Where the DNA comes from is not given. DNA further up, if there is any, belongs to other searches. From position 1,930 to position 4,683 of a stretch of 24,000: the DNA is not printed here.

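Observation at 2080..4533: Orphan 817-aa fusion of an adenosine/AMP-deaminase-like domain with a C-terminal SLOG/LOG/DprA-like Rossmann domain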

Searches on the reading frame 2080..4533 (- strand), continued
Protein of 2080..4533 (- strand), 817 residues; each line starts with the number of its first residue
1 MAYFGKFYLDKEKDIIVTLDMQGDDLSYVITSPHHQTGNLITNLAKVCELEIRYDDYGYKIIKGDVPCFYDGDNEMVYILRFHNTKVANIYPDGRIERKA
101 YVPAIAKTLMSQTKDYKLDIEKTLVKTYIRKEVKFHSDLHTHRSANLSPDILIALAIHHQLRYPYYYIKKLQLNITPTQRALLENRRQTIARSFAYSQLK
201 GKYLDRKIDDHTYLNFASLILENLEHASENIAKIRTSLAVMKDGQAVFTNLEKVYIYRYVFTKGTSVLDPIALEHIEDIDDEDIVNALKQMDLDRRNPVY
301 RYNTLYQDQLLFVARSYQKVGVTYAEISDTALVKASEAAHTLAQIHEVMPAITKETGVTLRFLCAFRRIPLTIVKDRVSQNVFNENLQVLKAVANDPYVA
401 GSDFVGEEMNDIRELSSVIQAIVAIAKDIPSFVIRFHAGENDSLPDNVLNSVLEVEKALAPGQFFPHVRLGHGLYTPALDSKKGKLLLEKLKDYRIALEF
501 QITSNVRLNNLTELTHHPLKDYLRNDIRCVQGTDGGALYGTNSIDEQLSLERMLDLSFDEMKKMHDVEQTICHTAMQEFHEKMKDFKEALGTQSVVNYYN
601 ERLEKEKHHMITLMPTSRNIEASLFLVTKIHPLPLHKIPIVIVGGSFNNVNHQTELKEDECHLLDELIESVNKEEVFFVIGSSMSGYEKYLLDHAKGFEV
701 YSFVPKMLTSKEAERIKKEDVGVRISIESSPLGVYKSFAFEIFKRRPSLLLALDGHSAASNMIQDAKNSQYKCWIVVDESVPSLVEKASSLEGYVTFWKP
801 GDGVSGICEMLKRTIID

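Call 25: predict_structure(alignment_id=A1)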
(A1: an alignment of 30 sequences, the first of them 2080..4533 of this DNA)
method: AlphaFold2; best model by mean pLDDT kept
length: 817 residues; sequences in the alignment: 30
mean_pLDDT: 83.0   pTM: 0.77
mean pLDDT of the five models: 83.0, 79.6, 79.1, 77.4, 75.4
residues with pLDDT >= 90: 339; 70-90: 354; 50-70: 85; < 50: 39
segments of 3 or more residues with pLDDT < 50: 242-250, 369-379, 440-443, 508-512, 535-538
pLDDT, mean of each block of 10 residues (from residue 1): 75 85 90 71 86 87 93 92 89 88 76 62 80 88 77 94 92 93 94 87 86 94 91 77 44 67 85 91 94 95 94 91 89 91 96 96 76 40 83 95 71 80 89 77 64 90 90 64 86 89 53 64 90 55 72 85 93 92 94 94 83 68 88 90 81 84 93 93 90 92 88 89 82 77 87 77 76 88 76 76 85 75
secondary structure, 60 per line:
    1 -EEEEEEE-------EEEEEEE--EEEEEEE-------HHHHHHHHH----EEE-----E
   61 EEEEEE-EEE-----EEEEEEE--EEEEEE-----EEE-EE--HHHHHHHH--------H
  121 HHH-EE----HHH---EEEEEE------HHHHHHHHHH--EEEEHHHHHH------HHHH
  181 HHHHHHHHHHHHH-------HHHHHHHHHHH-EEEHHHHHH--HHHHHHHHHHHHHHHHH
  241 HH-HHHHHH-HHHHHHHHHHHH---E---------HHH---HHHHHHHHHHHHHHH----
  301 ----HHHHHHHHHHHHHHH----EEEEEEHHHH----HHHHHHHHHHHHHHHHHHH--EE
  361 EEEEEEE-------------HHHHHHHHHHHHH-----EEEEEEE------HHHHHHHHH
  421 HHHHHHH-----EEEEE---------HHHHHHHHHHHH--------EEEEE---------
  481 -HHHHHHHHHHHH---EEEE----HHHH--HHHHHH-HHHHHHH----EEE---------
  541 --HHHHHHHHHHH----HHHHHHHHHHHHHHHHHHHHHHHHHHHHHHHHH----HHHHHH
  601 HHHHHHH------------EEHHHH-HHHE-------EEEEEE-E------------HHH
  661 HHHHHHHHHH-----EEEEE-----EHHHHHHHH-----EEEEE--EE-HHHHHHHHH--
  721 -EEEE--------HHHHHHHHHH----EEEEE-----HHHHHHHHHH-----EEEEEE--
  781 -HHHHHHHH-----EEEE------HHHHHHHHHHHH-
elements in order (helices of 4 or more, strands of 3 or more residues): E2-8 E16-22 E25-31 H39-47 E52-54 E60-66 E68-70 E76-82 E85-90 E96-98 H104-111 H120-123 E137-142 H149-158 E161-164 H165-170 H177-193 H201-211 E213-215 H216-221 H224-242 H244-249 H251-262 H282-296 H305-319 E324-329 H330-333 H338-356 E359-367 H381-393 E399-405 H412-427 E433-437 H447-458 E467-471 H482-493 E497-500 H505-508 H511-516 H518-524 E529-531 H543-553 H558-590 H595-607 H622-625 E638-643 H658-670 E676-680 H687-694 E700-704 H710-718 E722-725 H734-743 E748-752 H758-767 E773-778 H782-789 E795-798 H805-816
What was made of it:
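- On Adenosine/AMP deaminase family (Pfam PF00962, amidohydrolase superfamily): AF2 pLDDT 83 (call 25).
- On Cad1 (CARF-ADA): The N-terminal domain is beta-rich (call 25).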

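Call 29: fold_search(model_id=the predicted structure, library=pdb)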
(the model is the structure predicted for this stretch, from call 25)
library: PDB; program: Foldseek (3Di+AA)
matches with E <= 10: 1077; with E <= 0.001: 59
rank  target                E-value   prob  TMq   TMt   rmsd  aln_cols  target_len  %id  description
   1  6n9m                  5.2e-08  1.00  0.30  0.67  10.8       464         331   15  Crystal Structure of Adenosine Deaminase from Salmonella typhimurium with Pentostatin (Deoxycoformycin) (released 2019-02-06)
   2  6n91_A                1.4e-07  1.00  0.26  0.57  11.1       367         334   15  Crystal Structure of Adenosine Deaminase from Vibrio cholerae Complexed with Pentostatin (Deoxycoformycin) (released 2018-12-19)
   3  8z3k_E                5.7e-07  1.00  0.27  0.52   9.6       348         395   18  The structure of type III CRISPR-associated deaminase in complex 2cA6-2ATP (released 2024-12-11)
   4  2pgf                  7.3e-07  1.00  0.26  0.53  10.5       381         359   18  Crystal structure of adenosine deaminase from Plasmodium vivax in complex with adenosine (released 2007-04-24)
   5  8qch_A                1.1e-06  1.00  0.25  0.54  12.2       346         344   16  Human Adenosine deaminase-like protein in complex with compound AT8001 (released 2024-07-31)
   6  8qch_H                1.2e-06  1.00  0.25  0.54  11.0       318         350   16  Human Adenosine deaminase-like protein in complex with compound AT8001 (released 2024-07-31)
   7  3t1g                  1.3e-06  1.00  0.25  0.53  11.6       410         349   13  Engineering of organophosphate hydrolase by computational design and directed evolution (released 2012-02-08)
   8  6ii7                  1.6e-06  1.00  0.28  0.59  10.8       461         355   15  Crystal structure of Plasmodium falciparum adenosine deaminase C27Q+L227I mutant co-complexed with Zn ion, hypoxanthine  (released 2019-05-01)
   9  8qch_G                1.7e-06  1.00  0.25  0.53  12.4       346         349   16  Human Adenosine deaminase-like protein in complex with compound AT8001 (released 2024-07-31)
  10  9nte_C                1.9e-06  1.00  0.34  0.53  12.3       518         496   13  Helix pomatia AMP deaminase (HPAMPD) apoenzyme (released 2025-06-18)
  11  2qvn                  1.9e-06  1.00  0.25  0.52  10.5       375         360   17  Crystal structure of adenosine deaminase from Plasmodium vivax in complex with guanosine (released 2007-09-04)
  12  3ewc                  2.0e-06  1.00  0.25  0.52  10.6       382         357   18  Crystal Structure of adenosine deaminase from Plasmodial vivax in complex with MT-coformycin (released 2009-09-22)
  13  3ewd                  2.1e-06  1.00  0.25  0.51  11.7       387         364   18  Crystal structure of adenosine deaminase mutant (delta Asp172) from Plasmodium vivax in complex with MT-coformycin (released 2009-09-22)
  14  4gxw_A                2.2e-06  1.00  0.27  0.55  11.4       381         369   16  Crystal structure of a cog1816 amidohydrolase (target EFI-505188) from Burkhoderia ambifaria, with bound Zn (released 2012-09-12)
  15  2amx_A                2.5e-06  1.00  0.25  0.52  10.5       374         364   18  Crystal structure of Plasmodium Yoelii Adenosine deaminase (PY02076) (released 2005-09-20)
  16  9of1_D                2.9e-06  1.00  0.26  0.35  12.0       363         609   18  CryoEM structure of Cad1 in Apo form, symmetry expanded dimer, refined against a composite map (released 2025-08-20)
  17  9mmw_A                3.2e-06  1.00  0.27  0.35  13.6       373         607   17  CRISPR-associated deaminase Cad1 in cA4 bound in hexamer form refined against the consensus map (released 2025-11-12)
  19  9of1_B                3.5e-06  1.00  0.26  0.35  11.4       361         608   18  CryoEM structure of Cad1 in Apo form, symmetry expanded dimer, refined against a composite map (released 2025-08-20)
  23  8z3k_A                4.8e-06  1.00  0.25  0.33   9.9       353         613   18  The structure of type III CRISPR-associated deaminase in complex 2cA6-2ATP (released 2024-12-11)
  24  8z3k_F                5.0e-06  1.00  0.27  0.52  12.0       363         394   18  The structure of type III CRISPR-associated deaminase in complex 2cA6-2ATP (released 2024-12-11)
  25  9nte_D                5.3e-06  1.00  0.34  0.53  12.0       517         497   13  Helix pomatia AMP deaminase (HPAMPD) apoenzyme (released 2025-06-18)
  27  1add                  5.6e-06  1.00  0.29  0.61  12.0       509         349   12  A PRE-TRANSITION STATE MIMIC OF AN ENZYME: X-RAY STRUCTURE OF ADENOSINE DEAMINASE WITH BOUND 1-DEAZA-ADENOSINE AND ZINC- (released 1994-01-31)
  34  9nte_A                8.3e-06  1.00  0.33  0.52  12.3       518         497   14  Helix pomatia AMP deaminase (HPAMPD) apoenzyme (released 2025-06-18)
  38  9c6f_A                2.0e-05  1.00  0.26  0.34  13.2       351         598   18  cryoEM structure of CRISPR associated effector, CARF-Adenosine deaminase 1, Cad1, in apo form with ATP (Asymmetric sit (released 2024-10-30)
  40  6j4t                  2.1e-05  1.00  0.26  0.55  11.1       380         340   14  Crystal structure of arabidopsis ADAL complexed with IMP (released 2019-07-31)
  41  9nte_B                2.2e-05  1.00  0.33  0.51  14.8       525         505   14  Helix pomatia AMP deaminase (HPAMPD) apoenzyme (released 2025-06-18)
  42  3rys_B                2.3e-05  1.00  0.30  0.68   8.2       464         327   14  The crystal structure of adenine deaminase (AAur1117) from Arthrobacter aurescens (released 2011-05-25)
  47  3rys_A                3.5e-05  1.00  0.30  0.67   9.3       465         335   13  The crystal structure of adenine deaminase (AAur1117) from Arthrobacter aurescens (released 2011-05-25)
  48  6iv5                  3.5e-05  1.00  0.25  0.55  10.7       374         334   15  Crystal structure of arabidopsis N6-mAMP deaminase MAPDA (released 2019-02-27)
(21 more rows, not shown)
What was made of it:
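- On Adenosine/AMP deaminase family (Pfam PF00962, amidohydrolase superfamily): Foldseek matches 6n9m, 6n91, 2pgf, 1add and 8z3k at probability 1.00, TM (target-normalised) 0.5-0.68 (call 29).
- Closest known: Cad1 / CAAD. Same: Cad1 structures 8z3k, 9of1, 9mmw and 9c6f are among the top fold matches (call 29).
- Foldseek matches ADA, Cad1, ADAL and AMP deaminase structures at E 5e-8 to 4e-5 (call 29). Cad1 structures are among the top fold matches (call 29). ADA-fold enzymes acting on adenine (3rys) and on N6-methyl-AMP (6iv5, 6j4t) appear among the matches (call 29).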

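Call 49: search_protein_families(library=pfam, alignment_id=A5, max_evalue=0.00001)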
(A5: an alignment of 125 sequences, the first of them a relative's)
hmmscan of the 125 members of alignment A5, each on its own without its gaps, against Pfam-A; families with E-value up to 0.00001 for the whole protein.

A. member 1, L001:6793-7710:+ (306 aa): 1 family
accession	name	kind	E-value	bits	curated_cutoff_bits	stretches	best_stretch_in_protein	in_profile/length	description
PF00248.27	Aldo_ket_red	-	6.1e-57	193.3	24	1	16-294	2-283/291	Aldo/keto reductase family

B. families by the number of members that match (of 125 scanned): 111 families (the first 25 are shown)
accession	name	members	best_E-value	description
PF01520.23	Amidase_3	4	1.1e-12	N-acetylmuramoyl-L-alanine amidase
PF01980.22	TrmO_N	3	2.8e-40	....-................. O N-terminal domain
PF18389.7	TrmO_C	3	6.1e-11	TrmO C-terminal domain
PF02446.23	Glyco_hydro_77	2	9.6e-174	4-alpha-glucanotransferase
PF02388.22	FemAB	2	2.8e-120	FemAB family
PF01676.23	Metalloenzyme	2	2.5e-68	Metalloenzyme superfamily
PF06415.18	iPGM_N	2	7.1e-65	BPG-independent PGAM N-terminus (iPGM_N)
PF02826.25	2-Hacid_dh_C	2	1.6e-57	D-isomer specific 2-hydroxyacid dehydrogenase, NAD binding domain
PF02690.20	Na_Pi_cotrans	2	2.4e-50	Na+/Pi-cotransporter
PF01895.24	PhoU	2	7.8e-23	PhoU domain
PF02518.31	HATPase_c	2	8e-23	Histidine kinase-, DNA gyrase B-, and HSP90-like ATPase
PF00389.36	2-Hacid_dh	2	1.1e-22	D-isomer specific 2-hydroxyacid dehydrogenase, catalytic domain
PF00512.31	HisKA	2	1.7e-16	His Kinase A (phospho-acceptor) domain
PF04055.27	Radical_SAM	2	8.2e-15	Radical SAM superfamily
PF01564.23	Spermine_synth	2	1.3e-09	Spermine/spermidine synthase domain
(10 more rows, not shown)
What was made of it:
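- They are housekeeping genes (call 49).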

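Call 50: search_protein_families(library=padloc, alignment_id=A5, max_evalue=0.00001)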
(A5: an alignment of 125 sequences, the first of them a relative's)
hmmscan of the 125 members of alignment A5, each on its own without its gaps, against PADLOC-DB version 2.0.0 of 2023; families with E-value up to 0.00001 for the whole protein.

A. member 1, L001:6793-7710:+ (306 aa): 0 families

B. families by the number of members that match (of 125 scanned): 42 families (the first 25 are shown)
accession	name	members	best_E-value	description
PDLC02903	pVip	2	1.1e-17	Viperins not associated with kinases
PDLC02904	pVip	2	1.1e-13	Viperins associated with kinases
PDLC04134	mad2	2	4.3e-09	mads_2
PDLC04647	PDC-M43B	2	2.4e-07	-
PDLC04984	PDC-S27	1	3.5e-42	-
PDLC01097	C3a214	1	1.7e-35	GlgB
PDLC04135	mad3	1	2.1e-32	mads_3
PDLC03815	RTasDUF1848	1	2.4e-31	DRT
PDLC04985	PDC-S27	1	2.6e-22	-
PDLC04436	PDC-M13A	1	4.9e-14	-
PDLC04438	PDC-M13B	1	7e-14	-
PDLC00187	HamB1|HamB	1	2.9e-12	DEAD-box helicase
PDLC02926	HTH_VI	1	4e-12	-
PDLC04142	capH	1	5.4e-12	capH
PDLC04140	mad8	1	1.3e-11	mads_8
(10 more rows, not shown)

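Call 51: list_cluster_members(proteins=[P0204, P0213, P0221, P0214, P0228, P0245, window:2083-4533:-, P0136, P0139, P0142])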
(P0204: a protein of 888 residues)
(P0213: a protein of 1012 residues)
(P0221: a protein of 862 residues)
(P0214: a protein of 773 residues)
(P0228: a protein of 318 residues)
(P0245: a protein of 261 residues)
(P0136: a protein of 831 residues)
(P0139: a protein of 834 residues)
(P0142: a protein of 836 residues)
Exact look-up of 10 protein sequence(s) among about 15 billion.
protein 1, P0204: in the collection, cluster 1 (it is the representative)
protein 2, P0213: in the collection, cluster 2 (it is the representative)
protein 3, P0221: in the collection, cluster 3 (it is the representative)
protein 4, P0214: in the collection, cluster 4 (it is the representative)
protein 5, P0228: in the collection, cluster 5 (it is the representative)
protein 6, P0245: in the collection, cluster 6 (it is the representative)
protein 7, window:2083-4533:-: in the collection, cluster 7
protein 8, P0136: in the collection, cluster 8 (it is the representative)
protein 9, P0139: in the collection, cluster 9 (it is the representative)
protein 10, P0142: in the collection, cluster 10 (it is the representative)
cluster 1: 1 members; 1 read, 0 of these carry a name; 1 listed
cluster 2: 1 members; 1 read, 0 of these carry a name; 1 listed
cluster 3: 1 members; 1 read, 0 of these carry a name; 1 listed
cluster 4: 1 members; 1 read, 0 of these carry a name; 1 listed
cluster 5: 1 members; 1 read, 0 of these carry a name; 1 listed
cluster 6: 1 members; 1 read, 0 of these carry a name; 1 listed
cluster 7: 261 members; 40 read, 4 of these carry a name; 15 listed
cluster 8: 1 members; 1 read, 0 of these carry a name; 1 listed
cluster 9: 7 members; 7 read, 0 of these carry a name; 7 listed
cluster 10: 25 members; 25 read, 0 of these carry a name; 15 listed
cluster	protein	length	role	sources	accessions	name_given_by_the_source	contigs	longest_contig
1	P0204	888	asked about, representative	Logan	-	-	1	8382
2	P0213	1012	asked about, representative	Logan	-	-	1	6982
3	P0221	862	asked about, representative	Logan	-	-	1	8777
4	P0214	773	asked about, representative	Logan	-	-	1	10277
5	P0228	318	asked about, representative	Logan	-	-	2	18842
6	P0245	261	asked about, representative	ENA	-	-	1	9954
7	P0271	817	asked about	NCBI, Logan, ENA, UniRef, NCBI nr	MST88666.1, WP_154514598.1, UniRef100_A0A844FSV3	adenosine deaminase [Sharpea azabuensis] | Adenosine deaminase n=1 Tax=Sharpea porci TaxID=2652286 RepID=A0A844FSV3_9FIRM | adenosine deaminase [Sharpea porci]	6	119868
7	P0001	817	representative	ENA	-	-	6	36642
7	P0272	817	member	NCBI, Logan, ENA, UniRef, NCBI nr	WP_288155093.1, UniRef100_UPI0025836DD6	hypothetical protein [uncultured Sharpea sp.] | hypothetical protein n=1 Tax=uncultured Sharpea sp. TaxID=1112738 RepID=UPI0025836DD6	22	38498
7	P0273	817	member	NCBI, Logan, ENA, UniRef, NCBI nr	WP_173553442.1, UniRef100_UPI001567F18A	adenosine deaminase [Sharpea azabuensis] | adenosine deaminase n=1 Tax=Sharpea azabuensis TaxID=322505 RepID=UPI001567F18A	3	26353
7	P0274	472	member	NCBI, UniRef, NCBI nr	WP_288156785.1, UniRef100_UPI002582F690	hypothetical protein [uncultured Sharpea sp.] | hypothetical protein n=1 Tax=uncultured Sharpea sp. TaxID=1112738 RepID=UPI002582F690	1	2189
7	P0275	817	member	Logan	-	-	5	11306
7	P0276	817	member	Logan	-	-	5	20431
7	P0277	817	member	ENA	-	-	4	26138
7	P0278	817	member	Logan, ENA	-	-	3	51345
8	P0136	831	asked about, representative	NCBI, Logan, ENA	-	-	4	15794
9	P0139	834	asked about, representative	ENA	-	-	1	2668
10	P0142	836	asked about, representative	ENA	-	-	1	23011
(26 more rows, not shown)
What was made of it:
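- NCBI and UniRef name it adenosine deaminase (call 51).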
